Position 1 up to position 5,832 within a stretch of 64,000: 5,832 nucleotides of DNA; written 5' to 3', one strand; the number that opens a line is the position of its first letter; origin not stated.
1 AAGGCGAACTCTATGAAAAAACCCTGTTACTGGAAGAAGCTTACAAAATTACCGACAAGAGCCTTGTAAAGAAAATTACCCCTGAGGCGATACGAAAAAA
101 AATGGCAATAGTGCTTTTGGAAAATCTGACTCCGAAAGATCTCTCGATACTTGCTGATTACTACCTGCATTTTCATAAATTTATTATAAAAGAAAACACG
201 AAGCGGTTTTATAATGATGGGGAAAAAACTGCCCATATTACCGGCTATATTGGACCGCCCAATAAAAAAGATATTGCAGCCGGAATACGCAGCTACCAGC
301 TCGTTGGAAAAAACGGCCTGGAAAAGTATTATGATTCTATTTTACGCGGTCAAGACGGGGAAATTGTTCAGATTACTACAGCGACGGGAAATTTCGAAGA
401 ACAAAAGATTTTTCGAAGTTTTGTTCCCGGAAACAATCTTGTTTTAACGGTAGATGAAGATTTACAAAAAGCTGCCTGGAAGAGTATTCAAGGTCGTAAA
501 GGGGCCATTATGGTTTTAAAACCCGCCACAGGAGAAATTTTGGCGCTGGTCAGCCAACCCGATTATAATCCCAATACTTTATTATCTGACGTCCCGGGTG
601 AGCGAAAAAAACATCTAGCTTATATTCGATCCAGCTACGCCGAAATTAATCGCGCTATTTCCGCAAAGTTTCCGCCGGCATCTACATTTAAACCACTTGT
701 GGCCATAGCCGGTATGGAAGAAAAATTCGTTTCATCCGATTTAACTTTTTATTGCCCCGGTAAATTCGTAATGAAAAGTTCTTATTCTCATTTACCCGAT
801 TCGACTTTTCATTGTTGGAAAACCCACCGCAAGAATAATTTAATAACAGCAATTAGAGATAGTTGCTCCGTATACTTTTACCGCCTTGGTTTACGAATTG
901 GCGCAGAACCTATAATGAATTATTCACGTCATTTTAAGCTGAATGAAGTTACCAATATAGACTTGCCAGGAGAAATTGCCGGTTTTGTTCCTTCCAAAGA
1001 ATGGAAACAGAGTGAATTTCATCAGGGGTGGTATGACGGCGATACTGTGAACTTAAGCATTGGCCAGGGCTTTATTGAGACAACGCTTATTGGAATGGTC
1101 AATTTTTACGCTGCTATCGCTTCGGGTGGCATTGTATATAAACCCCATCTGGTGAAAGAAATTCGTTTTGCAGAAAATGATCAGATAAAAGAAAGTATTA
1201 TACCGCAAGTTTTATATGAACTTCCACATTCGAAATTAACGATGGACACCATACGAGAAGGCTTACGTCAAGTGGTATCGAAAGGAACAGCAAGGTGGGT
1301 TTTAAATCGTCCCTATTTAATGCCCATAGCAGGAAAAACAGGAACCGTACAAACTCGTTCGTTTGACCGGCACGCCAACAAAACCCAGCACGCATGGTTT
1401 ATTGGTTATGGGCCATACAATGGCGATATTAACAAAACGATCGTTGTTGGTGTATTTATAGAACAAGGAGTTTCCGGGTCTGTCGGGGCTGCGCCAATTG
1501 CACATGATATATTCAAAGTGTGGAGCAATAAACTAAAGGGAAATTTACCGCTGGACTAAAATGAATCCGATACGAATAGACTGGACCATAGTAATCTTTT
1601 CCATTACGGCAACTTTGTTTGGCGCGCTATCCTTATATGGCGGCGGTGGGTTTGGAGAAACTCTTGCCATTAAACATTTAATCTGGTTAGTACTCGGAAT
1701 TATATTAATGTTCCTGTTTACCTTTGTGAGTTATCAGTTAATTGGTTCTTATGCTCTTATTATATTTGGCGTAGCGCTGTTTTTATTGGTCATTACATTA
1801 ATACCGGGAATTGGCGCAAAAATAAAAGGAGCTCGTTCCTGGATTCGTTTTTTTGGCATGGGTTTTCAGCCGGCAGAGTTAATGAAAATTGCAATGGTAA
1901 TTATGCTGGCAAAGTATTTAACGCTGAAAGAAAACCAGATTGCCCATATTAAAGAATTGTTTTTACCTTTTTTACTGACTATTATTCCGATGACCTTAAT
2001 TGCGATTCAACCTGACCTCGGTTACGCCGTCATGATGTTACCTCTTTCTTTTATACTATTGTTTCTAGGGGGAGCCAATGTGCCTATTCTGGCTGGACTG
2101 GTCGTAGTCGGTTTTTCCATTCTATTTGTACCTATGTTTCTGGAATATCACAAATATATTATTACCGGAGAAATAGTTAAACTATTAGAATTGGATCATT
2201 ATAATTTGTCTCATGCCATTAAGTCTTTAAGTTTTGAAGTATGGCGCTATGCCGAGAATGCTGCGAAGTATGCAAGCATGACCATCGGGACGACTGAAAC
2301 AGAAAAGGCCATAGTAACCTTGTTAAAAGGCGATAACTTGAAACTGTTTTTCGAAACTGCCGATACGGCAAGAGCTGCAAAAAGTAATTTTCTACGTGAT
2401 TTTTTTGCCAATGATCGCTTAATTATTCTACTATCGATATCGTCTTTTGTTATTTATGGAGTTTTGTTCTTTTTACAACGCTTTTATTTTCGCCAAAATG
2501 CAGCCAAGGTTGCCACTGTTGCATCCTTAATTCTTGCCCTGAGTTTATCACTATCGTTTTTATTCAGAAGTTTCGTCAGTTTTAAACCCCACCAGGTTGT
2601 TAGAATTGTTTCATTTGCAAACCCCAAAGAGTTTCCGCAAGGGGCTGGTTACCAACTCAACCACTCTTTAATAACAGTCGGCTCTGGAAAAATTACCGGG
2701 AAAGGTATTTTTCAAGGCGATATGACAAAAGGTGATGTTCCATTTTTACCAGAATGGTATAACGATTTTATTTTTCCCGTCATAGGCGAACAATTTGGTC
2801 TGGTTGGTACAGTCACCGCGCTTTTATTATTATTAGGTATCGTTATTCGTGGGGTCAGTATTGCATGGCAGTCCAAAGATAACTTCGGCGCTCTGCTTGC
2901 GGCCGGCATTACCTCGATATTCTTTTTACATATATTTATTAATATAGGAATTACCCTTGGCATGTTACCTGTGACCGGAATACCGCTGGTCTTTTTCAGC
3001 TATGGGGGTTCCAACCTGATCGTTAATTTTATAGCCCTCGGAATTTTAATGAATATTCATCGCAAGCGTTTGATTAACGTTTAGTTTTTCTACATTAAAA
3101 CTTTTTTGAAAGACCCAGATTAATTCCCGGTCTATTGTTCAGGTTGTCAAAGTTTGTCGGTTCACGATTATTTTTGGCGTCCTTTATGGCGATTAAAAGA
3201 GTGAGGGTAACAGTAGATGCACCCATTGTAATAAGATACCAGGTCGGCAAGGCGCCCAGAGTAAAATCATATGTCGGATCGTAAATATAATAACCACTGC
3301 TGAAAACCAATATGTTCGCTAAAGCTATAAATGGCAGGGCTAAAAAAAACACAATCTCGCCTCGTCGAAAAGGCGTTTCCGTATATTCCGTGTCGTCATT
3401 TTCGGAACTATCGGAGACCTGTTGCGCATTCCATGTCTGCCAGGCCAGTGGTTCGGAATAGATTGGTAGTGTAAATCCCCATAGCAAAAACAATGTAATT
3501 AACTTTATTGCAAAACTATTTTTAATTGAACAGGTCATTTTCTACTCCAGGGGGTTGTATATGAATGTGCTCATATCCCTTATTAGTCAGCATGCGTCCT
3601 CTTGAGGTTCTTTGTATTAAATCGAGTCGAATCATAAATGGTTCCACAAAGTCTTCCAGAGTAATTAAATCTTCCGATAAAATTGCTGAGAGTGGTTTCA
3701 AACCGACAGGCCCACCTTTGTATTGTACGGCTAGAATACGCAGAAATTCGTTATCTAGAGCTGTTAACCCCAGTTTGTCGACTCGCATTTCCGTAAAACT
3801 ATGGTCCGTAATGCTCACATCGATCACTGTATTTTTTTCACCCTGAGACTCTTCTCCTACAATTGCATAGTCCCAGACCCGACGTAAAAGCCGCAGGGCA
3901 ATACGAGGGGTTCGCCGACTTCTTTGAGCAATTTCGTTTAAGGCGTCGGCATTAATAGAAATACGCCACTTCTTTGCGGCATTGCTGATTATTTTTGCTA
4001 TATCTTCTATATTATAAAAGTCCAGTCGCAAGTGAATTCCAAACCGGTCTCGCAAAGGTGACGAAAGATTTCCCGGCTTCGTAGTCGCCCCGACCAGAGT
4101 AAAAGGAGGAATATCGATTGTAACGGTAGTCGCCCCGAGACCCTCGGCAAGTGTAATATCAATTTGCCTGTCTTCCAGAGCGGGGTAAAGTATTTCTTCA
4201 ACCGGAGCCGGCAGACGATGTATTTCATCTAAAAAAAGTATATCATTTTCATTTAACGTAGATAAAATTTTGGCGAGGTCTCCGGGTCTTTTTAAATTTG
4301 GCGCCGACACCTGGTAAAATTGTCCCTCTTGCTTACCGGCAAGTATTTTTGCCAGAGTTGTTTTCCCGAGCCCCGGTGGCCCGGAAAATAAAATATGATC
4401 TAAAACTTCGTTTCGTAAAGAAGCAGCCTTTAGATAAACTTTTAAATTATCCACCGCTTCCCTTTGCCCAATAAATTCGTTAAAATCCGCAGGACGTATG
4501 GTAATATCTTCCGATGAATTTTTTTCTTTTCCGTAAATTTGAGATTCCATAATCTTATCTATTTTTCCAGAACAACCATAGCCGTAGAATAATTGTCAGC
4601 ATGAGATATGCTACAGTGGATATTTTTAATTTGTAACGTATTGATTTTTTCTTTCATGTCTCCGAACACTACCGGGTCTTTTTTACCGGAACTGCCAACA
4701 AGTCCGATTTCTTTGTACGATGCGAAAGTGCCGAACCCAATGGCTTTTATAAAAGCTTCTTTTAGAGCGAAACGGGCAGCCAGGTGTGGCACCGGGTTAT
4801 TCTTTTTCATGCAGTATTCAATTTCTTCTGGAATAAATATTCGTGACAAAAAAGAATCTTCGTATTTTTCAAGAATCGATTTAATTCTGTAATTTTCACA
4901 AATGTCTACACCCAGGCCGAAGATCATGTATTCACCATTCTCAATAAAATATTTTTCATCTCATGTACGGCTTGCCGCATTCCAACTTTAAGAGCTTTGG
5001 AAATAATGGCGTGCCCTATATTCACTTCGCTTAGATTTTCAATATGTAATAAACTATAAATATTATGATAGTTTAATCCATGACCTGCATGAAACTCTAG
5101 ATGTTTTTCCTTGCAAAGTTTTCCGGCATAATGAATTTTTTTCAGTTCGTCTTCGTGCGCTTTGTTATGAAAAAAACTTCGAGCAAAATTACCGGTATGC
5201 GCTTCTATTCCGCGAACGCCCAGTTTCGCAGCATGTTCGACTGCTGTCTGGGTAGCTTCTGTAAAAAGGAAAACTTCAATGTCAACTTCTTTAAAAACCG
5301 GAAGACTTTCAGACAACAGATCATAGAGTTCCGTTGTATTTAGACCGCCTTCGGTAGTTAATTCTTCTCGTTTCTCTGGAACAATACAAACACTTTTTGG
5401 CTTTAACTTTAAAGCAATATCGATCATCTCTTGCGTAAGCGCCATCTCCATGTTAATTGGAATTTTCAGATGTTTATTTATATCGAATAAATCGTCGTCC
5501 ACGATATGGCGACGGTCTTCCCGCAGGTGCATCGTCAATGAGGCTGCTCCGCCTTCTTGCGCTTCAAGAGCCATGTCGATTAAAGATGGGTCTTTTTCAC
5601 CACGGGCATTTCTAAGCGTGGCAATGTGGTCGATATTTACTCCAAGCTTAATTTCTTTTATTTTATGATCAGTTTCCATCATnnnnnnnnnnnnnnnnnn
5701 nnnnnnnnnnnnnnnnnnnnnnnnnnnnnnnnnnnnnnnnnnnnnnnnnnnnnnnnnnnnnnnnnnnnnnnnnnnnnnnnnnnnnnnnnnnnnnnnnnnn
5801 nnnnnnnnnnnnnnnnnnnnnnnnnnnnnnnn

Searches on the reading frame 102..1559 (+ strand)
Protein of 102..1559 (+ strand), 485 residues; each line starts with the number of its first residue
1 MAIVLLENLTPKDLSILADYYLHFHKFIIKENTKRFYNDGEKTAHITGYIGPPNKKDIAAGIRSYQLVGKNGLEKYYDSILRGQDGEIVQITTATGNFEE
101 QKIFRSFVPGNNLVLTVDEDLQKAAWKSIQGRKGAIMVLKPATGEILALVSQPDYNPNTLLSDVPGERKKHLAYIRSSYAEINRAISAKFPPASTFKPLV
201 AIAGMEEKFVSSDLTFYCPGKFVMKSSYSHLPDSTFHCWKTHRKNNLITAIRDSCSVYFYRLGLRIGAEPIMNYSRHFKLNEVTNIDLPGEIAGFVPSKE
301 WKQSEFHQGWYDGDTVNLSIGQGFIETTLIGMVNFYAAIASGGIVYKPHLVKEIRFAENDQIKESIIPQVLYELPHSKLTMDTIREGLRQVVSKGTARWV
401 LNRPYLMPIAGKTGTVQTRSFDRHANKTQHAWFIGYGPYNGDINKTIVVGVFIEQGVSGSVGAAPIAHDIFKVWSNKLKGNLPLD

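Call 83: search_protein_families(library=pfam, proteins=[window:102-1559:+], max_evalue=0.00001)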
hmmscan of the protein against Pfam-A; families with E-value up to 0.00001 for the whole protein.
window:102-1559:+ (485 aa): 2 families
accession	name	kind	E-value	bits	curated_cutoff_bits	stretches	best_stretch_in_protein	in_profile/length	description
PF00905.27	Transpeptidase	-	3.6e-59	200.9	22.1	1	134-471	1-298/299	Penicillin binding protein transpeptidase domain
PF03717.20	PBP_dimer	-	8.6e-19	69.1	24.4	1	2-101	75-178/180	Penicillin-binding Protein dimerisation domain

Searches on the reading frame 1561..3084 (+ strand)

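Call 83: search_protein_families(library=pfam, proteins=[window:1561-3084:+], max_evalue=0.00001)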
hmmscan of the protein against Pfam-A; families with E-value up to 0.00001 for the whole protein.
window:1561-3084:+ (507 aa): 1 family
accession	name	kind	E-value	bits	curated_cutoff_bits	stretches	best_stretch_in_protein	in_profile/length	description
PF01098.24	FTSW_RODA_SPOVE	-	4.3e-83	279.7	26.4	2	316-502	174-353/356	Cell cycle protein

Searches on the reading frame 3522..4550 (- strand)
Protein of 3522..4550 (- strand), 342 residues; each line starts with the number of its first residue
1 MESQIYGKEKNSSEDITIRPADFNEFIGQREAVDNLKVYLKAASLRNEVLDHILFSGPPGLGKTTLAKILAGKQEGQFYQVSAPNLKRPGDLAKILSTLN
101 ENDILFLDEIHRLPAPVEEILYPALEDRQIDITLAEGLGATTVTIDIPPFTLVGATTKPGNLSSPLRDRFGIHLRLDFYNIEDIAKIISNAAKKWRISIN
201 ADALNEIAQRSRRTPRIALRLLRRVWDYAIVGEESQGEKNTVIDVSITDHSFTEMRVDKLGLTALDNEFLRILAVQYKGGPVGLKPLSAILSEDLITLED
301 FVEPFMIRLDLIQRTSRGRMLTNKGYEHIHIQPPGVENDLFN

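Call 35: search_protein_families(library=pfam, proteins=[window:3522-4550:-], max_evalue=0.001)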
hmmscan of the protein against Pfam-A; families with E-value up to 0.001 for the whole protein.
window:3522-4550:- (342 aa): 14 families
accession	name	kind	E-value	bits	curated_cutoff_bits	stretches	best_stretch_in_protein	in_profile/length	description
PF05496.18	RuvB_N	-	7.7e-65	217.9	27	1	18-176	1-159/159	Holliday junction DNA helicase RuvB P-loop domain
PF05491.19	RuvB_C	-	1.1e-24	86.6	24.7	1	259-329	1-71/72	RuvB C-terminal winged helix domain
PF00004.35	AAA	-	3.2e-19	70.1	21.2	1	53-176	1-129/131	ATPase family associated with various cellular activities (AAA)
PF17864.7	AAA_lid_4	-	2.1e-18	66.3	27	1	179-258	1-74/74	RuvB AAA lid domain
PF07728.20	AAA_5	-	5.5e-09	36.6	22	1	52-170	1-139/139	AAA domain (dynein-related subfamily)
PF01078.27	Mg_chelatase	-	6.4e-08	32.7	20.3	0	22-71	1-43/207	Magnesium chelatase, subunit ChlI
PF20720.3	nSTAND3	-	1.3e-05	25.4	27.2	1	52-109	19-73/155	Novel STAND NTPase 3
PF13173.12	AAA_14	-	3e-05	24.5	27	1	53-132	5-93/129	AAA domain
PF05673.19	DUF815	-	6.5e-05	22.6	23.8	0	44-110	47-116/249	Protein of unknown function (DUF815)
PF07726.17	AAA_3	-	0.0001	22.6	27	0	52-133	1-94/131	ATPase family associated with various cellular activities (AAA)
PF03215.21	Rad17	-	0.00011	22.6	23.8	1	31-88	26-84/186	Rad17 P-loop domain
PF00158.32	Sigma54_activat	-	0.00037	20.7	20.2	0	101-131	93-123/168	Sigma-54 interaction domain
PF13401.12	AAA_22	-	0.00042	21.1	27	0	52-96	7-55/130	AAA domain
PF20030.5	bpMoxR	-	0.00065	19.3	27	0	25-189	13-179/205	MoxR domain in the MoxR-vWA-beta-propeller ternary systems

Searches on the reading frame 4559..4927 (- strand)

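Call 35: search_protein_families(library=pfam, proteins=[window:4559-4927:-], max_evalue=0.001)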
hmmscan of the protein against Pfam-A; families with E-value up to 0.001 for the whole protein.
window:4559-4927:- (122 aa): 1 family
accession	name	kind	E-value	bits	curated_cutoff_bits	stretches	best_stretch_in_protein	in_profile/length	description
PF01648.25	ACPS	-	1.2e-14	54.7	25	1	4-87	1-87/111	4'-phosphopantetheinyl transferase superfamily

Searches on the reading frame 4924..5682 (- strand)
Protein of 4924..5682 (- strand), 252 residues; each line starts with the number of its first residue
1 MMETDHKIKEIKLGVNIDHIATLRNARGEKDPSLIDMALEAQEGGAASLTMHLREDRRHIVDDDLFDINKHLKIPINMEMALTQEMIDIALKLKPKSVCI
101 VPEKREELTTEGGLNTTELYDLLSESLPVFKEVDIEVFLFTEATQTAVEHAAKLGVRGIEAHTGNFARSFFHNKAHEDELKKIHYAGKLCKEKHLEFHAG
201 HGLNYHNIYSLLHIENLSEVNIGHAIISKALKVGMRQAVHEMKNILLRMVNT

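Call 35: search_protein_families(library=pfam, proteins=[window:4924-5682:-], max_evalue=0.001)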
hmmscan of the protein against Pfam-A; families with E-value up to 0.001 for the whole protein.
window:4924-5682:- (252 aa): 1 family
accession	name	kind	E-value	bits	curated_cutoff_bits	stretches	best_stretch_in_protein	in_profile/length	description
PF03740.19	PdxJ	-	2.4e-83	279.3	24.5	1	12-245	1-233/234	Pyridoxal phosphate biosynthesis protein PdxJ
